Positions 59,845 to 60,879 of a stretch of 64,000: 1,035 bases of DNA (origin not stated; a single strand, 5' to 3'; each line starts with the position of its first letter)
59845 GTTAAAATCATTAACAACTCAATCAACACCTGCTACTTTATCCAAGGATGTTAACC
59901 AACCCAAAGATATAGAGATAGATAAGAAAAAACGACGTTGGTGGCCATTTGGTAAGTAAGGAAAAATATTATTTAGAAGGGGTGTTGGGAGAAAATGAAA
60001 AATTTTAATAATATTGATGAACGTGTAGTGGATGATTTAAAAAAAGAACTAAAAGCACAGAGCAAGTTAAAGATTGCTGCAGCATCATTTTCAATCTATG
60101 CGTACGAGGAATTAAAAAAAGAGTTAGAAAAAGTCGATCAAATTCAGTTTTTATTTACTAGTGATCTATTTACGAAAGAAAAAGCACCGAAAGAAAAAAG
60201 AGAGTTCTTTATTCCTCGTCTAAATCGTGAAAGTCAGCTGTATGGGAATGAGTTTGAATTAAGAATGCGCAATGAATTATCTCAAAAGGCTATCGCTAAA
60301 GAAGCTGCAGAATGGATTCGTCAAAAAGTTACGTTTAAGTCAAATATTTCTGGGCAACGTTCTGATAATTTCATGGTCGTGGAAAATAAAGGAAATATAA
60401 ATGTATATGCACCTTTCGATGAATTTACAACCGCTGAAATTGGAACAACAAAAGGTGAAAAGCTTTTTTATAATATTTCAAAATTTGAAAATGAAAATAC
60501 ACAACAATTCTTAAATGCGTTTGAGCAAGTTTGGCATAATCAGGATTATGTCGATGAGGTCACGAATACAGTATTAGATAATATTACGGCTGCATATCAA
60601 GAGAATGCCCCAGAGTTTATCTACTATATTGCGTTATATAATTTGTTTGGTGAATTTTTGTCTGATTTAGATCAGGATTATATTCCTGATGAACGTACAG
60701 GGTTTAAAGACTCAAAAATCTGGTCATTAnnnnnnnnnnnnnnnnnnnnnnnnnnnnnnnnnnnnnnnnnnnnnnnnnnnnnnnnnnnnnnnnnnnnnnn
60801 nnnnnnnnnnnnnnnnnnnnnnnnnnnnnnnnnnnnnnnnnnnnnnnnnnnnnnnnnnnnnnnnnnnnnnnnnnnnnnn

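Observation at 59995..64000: SNF2 helicase + small coupled protein + Type III Mod-like methyltransferase: candidate defence module running off the window edge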

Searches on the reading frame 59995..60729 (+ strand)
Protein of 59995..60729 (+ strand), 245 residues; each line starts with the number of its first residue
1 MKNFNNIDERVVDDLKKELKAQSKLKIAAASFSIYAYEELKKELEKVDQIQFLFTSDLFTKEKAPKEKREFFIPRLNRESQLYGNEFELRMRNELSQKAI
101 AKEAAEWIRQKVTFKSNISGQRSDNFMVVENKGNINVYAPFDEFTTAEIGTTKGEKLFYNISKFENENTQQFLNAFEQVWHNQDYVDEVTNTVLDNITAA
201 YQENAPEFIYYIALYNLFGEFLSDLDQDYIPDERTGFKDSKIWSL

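Call 52: search_protein_families(library=pfam, proteins=[window:59995-60729:+], max_evalue=10)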
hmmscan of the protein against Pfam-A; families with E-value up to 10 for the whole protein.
window:59995-60729:+ (245 aa): 2 families
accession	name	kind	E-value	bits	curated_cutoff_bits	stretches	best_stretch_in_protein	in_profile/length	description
PF21205.3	Rep3_C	-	0.0093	16.6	21.1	1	2-54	16-59/59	Initiator Rep protein, WH2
PF15093.11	SPMIP4-like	-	0.018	14.9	27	1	109-173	176-242/284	Sperm-associated microtubule inner protein 4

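Call 53: find_homologous_proteins(query=window:59995-60729:+, max_evalue=0.001)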
Query window:59995-60729:+ (245 aa): 484 proteins with E <= 0.001 among 999 candidates; the best 120 are listed.
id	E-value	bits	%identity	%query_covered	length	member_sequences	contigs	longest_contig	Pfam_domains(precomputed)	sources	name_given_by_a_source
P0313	4.1e-127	441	81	100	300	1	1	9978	-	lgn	-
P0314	1.8e-126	438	80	100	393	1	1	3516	PF00176.30,PF04851.22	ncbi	ncbi:MAG: SNF2-related protein, partial [Vagococcus sp.]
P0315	3.1e-103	363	100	68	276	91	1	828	PF00176.30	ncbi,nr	ncbi:ATP-dependent helicase, partial [Listeria monocytogenes]|nr:ATP-dependent helicase [Listeria mo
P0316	5.6e-103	362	77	87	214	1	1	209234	-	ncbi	ncbi:UNVERIFIED_ORG: hypothetical protein ABIC58_001128 [Leuconostoc holzapfelii]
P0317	1.2e-102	361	79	85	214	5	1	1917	-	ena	-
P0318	3.3e-89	317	94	62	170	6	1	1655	-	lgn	-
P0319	1.0e-83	299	55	100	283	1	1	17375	-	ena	-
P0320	2.0e-83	298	55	99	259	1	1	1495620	-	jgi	jgi:hypothetical protein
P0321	3.4e-83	297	55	100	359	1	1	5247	PF00176.30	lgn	-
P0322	3.9e-83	297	57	99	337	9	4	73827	PF00176.30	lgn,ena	-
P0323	1.5e-82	295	56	100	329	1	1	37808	PF00176.30,PF04851.22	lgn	-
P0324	7.8e-82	293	55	99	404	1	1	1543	PF00176.30,PF04851.22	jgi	-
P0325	1.1e-81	292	53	100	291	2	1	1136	-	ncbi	-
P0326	5.3e-81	290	54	100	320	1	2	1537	PF00176.30,PF04851.22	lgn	-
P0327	3.0e-80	287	53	99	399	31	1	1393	PF00176.30,PF04851.22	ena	-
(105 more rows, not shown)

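Call 70: predict_structure(alignment_id=A3)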
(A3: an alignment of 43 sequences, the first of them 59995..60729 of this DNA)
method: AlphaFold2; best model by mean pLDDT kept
length: 245 residues; sequences in the alignment: 43
mean_pLDDT: 73.4   pTM: 0.70
mean pLDDT of the five models: 73.4, 71.9, 71.2, 48.5, 38.6
residues with pLDDT >= 90: 68; 70-90: 77; 50-70: 68; < 50: 32
segments of 3 or more residues with pLDDT < 50: 62-80
pLDDT, mean of each block of 10 residues (from residue 1): 86 92 92 81 92 76 44 44 50 58 82 88 87 90 84 67 86 92 90 73 54 49 57 60 50
secondary structure, 60 per line:
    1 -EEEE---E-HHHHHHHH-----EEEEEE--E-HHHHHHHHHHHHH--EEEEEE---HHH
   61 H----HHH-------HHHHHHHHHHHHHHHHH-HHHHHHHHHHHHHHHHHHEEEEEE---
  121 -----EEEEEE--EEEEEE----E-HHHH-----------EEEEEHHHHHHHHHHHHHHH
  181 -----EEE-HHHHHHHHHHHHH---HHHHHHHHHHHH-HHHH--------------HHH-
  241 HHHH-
elements in order: E2-5 H11-18 E24-29 H34-46 E49-54 H58-61 H76-92 H94-111 E112-117 E126-131 E134-139 H146-149 E161-165 H166-180 E186-188 H190-202 H206-217 H219-222 H241-244
